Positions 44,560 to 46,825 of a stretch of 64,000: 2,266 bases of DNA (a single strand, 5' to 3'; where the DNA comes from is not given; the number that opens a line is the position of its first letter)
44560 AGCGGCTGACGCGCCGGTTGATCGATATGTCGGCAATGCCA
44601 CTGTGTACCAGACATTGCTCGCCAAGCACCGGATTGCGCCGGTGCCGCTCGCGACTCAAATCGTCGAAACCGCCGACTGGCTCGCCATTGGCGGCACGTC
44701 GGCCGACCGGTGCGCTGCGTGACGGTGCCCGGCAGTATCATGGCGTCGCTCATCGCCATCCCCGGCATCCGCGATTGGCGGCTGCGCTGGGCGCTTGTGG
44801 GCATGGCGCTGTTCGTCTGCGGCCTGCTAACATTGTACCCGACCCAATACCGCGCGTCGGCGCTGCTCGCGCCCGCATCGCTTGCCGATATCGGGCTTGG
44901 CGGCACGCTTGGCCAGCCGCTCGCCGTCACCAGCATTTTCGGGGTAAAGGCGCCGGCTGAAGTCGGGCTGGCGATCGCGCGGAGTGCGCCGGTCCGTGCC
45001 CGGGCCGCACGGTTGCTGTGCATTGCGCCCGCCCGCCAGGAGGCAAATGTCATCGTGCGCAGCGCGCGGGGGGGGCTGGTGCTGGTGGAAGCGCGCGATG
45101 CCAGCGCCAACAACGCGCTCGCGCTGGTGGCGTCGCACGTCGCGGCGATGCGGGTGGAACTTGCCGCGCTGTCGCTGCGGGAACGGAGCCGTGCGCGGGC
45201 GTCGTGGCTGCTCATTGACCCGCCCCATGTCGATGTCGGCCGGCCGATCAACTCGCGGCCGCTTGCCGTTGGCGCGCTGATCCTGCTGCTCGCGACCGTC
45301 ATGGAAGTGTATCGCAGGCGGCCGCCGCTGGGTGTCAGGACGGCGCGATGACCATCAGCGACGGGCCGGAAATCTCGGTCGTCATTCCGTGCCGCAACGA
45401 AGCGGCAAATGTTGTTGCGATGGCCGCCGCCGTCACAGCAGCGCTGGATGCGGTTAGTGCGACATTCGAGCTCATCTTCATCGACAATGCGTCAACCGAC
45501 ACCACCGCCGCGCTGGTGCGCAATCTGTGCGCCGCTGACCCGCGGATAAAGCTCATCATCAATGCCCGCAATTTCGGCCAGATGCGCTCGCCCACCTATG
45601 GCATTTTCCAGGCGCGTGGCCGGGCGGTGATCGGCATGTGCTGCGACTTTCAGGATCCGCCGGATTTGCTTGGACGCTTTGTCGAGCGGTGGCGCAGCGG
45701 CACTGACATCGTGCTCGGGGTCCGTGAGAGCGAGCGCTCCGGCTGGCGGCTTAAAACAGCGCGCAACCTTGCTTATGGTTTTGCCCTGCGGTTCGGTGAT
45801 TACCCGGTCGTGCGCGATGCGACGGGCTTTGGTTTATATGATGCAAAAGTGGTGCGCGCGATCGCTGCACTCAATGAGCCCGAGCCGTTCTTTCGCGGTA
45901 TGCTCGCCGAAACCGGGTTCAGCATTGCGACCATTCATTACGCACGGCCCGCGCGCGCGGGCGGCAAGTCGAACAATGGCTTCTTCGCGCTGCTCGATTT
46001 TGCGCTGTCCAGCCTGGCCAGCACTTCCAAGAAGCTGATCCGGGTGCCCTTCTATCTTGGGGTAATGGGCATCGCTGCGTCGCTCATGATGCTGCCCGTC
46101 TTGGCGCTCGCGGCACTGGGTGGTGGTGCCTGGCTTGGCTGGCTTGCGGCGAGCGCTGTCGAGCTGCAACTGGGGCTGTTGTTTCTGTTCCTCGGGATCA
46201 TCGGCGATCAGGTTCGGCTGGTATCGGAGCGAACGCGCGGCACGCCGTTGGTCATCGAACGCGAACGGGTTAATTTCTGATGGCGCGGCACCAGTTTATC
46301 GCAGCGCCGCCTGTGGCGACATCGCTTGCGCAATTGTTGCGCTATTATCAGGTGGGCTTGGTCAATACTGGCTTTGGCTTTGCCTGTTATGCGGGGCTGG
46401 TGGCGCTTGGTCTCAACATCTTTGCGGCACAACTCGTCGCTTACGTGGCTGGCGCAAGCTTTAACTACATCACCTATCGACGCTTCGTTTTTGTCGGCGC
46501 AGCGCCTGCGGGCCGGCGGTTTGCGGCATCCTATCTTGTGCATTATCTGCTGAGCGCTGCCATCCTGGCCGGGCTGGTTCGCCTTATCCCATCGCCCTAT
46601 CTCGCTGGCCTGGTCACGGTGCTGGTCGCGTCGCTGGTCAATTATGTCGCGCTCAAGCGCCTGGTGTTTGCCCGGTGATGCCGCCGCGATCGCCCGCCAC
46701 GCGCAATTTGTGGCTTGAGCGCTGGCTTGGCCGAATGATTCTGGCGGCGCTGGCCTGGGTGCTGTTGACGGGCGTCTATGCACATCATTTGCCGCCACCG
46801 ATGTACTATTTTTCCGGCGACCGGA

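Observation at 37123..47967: Eleven-gene operon joining a CDP-3,6-dideoxyhexose pathway, a ThDP branching-type enzyme and a Gtr-type lipid-carrier glycosylation module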

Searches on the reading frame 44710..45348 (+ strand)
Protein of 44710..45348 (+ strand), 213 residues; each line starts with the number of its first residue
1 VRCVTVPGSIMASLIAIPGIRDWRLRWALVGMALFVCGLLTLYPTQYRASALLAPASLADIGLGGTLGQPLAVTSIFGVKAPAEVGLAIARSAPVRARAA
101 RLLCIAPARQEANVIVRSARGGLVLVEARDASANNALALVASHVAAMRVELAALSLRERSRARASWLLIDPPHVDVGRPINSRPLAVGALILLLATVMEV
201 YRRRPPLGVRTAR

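Call 4: search_protein_families(library=pfam, proteins=[window:44710-45348:+], max_evalue=0.01)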
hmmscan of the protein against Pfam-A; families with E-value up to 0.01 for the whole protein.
window:44710-45348:+ (213 aa): 0 families

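Call 5: search_protein_families(library=ncbifam, proteins=[window:44710-45348:+], max_evalue=0.01)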
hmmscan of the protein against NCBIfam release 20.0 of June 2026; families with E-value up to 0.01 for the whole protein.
window:44710-45348:+ (213 aa): 0 families

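Call 42: search_protein_families(library=pfam, proteins=[window:44719-45348:+], max_evalue=1)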
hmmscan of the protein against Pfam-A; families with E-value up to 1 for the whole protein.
window:44719-45348:+ (210 aa): 0 families

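Call 43: search_protein_families(library=ncbifam, proteins=[window:44719-45348:+], max_evalue=1)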
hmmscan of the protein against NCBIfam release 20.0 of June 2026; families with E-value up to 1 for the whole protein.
window:44719-45348:+ (210 aa): 1 family
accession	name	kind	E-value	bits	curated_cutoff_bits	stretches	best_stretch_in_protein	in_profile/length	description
NF058670.1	sorting_LPXTATN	domain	0.075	13.4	32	0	182-201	12-31/32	LPxTATN C-terminal sorting signal domain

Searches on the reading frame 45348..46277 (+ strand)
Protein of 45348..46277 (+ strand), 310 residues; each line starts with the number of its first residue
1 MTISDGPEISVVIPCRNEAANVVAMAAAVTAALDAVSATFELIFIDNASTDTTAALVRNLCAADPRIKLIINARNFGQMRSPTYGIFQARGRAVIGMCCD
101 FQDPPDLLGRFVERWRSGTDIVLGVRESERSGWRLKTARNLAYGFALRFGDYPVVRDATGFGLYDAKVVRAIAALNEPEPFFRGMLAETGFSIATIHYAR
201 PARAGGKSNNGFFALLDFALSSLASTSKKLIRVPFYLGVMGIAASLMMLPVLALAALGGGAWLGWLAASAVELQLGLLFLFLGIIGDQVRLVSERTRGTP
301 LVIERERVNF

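Call 4: search_protein_families(library=pfam, proteins=[window:45348-46277:+], max_evalue=0.01)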
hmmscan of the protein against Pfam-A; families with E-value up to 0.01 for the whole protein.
window:45348-46277:+ (310 aa): 3 families
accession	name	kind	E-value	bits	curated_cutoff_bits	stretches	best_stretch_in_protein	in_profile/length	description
PF00535.33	Glycos_transf_2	-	7.2e-22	78.5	23.3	1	10-158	1-152/168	Glycosyl transferase family 2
PF10111.15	Glyco_tranf_2_2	-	0.00097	19.1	27.3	1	10-97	1-88/276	Glycosyltransferase like family 2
PF13641.12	Glyco_tranf_2_3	-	0.0025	18.3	27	1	7-89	1-85/230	Glycosyltransferase like family 2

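Call 5: search_protein_families(library=ncbifam, proteins=[window:45348-46277:+], max_evalue=0.01)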
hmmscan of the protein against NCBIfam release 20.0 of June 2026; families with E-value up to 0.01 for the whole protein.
window:45348-46277:+ (310 aa): 19 families
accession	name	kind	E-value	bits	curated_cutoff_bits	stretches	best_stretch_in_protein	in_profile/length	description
NF047588.1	GlcsyltransPgfSStrep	equivalog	4.2e-35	121.4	500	1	9-288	3-286/308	glycosyltransferase PgfS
NF007986.1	PRK10714.1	equivalog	5.1e-20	71.7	529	1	8-284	7-281/316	undecaprenyl-phosphate 4-deoxy-4-formamido-L-arabinose transferase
TIGR03937.1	PgaC_IcaA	equivalog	2.6e-11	43.1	422.3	1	4-100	42-135/407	poly-beta-1,6-N-acetyl-D-glucosamine synthase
NF041875.1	EPS_EpsD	equivalog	2.1e-09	37.2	370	1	9-125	1-115/325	exopolysaccharide biosynthesis glycosyltransferase EpsD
NF047683.1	TeichurnBiosyTuaG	equivalog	8.9e-08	32.1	400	1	5-102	4-98/252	teichuronic acid biosynthesis protein TuaG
NF010496.0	PRK13915.1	equivalog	8e-07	28.4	262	1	6-62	30-86/307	glucosyl-3-phosphoglycerate synthase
TIGR03965.1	mycofact_glyco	equivalog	1.1e-06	27.8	280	1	6-94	73-158/467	mycofactocin biosynthesis glycosyltransferase MftF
TIGR04283.1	glyco_like_mftF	equivalog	2.5e-06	27.3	182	1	9-100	1-82/221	TIGR04283 family arsenosugar biosynthesis glycosyltransferase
NF045692.1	OglycostaseCruG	equivalog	7.5e-06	25.1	600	1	8-72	42-103/386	2'-O-glycosyltransferase CruG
TIGR03469.1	HpnB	hypoth_equivalog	1.3e-05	24.4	379.25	1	7-65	44-100/386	hopene-associated glycosyltransferase HpnB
TIGR04242.1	nodulat_NodC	equivalog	1.4e-05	24.2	550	1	6-116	47-157/395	chitooligosaccharide synthase NodC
NF053846.1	glyco_with_XrtP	equivalog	3.5e-05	22.7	520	1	11-72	45-102/440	XrtP-associated glycosyltransferase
NF007482.0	PRK10073.1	equivalog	0.00016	20.8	423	1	5-95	4-90/334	glycosyltransferase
NF007453.0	PRK10018.1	equivalog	0.00018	21.3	382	1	4-112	3-108/280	colanic acid biosynthesis glycosyltransferase WcaA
NF050050.1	ProtGlycPglI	equivalog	0.00027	20.4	500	1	7-74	2-66/306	GalNAc(5)-diNAcBac-PP-undecaprenol beta-1,3-glucosyltransferase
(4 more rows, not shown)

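Call 73: search_solved_structures(query=window:45348-46277:+, max_evalue=0.00001)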
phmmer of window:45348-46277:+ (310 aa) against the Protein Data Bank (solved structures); distinct sequences matched with E-value up to 0.00001: 7.
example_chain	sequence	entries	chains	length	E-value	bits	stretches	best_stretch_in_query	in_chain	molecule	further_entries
5ekp_C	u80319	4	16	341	3.8e-35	124.9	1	8-303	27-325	Uncharacterized glycosyltransferase sll0501 | Glycosyltransferase sll0501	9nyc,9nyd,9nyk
9nye_A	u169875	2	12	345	3.9e-35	124.9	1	8-303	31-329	Glycosyltransferase sll0501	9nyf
5eke_A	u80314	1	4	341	4.9e-34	121.3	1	8-303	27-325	Uncharacterized glycosyltransferase sll0501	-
9hwj_A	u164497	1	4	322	8.8e-19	71.2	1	8-300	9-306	Undecaprenyl-phosphate 4-deoxy-4-formamido-L-arabinose transferase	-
9bhc_C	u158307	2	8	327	3.3e-17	66.1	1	8-300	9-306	Undecaprenyl-phosphate 4-deoxy-4-formamido-L-arabinose transferase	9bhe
8vxh_A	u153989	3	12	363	4.6e-17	65.6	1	8-300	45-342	Undecaprenyl-phosphate 4-deoxy-4-formamido-L-arabinose transferase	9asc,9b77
5mlz_A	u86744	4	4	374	8.2e-10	41.8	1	8-127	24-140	Dolichol monophosphate mannose synthase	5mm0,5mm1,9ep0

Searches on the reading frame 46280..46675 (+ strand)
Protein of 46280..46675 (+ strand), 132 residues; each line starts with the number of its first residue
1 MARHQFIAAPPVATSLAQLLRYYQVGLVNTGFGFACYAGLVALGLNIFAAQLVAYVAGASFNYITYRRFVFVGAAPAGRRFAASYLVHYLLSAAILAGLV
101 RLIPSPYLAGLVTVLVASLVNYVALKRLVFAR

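Call 4: search_protein_families(library=pfam, proteins=[window:46280-46675:+], max_evalue=0.01)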
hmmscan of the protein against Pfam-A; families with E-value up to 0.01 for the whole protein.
window:46280-46675:+ (132 aa): 1 family
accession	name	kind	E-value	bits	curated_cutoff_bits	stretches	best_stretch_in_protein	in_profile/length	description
PF04138.20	GtrA_DPMS_TM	-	3.7e-15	56.6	26.1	1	21-130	1-117/117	GtrA/DPMS, transmembrane domain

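Call 5: search_protein_families(library=ncbifam, proteins=[window:46280-46675:+], max_evalue=0.01)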
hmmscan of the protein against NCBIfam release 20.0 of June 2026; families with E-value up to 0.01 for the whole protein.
window:46280-46675:+ (132 aa): 0 families
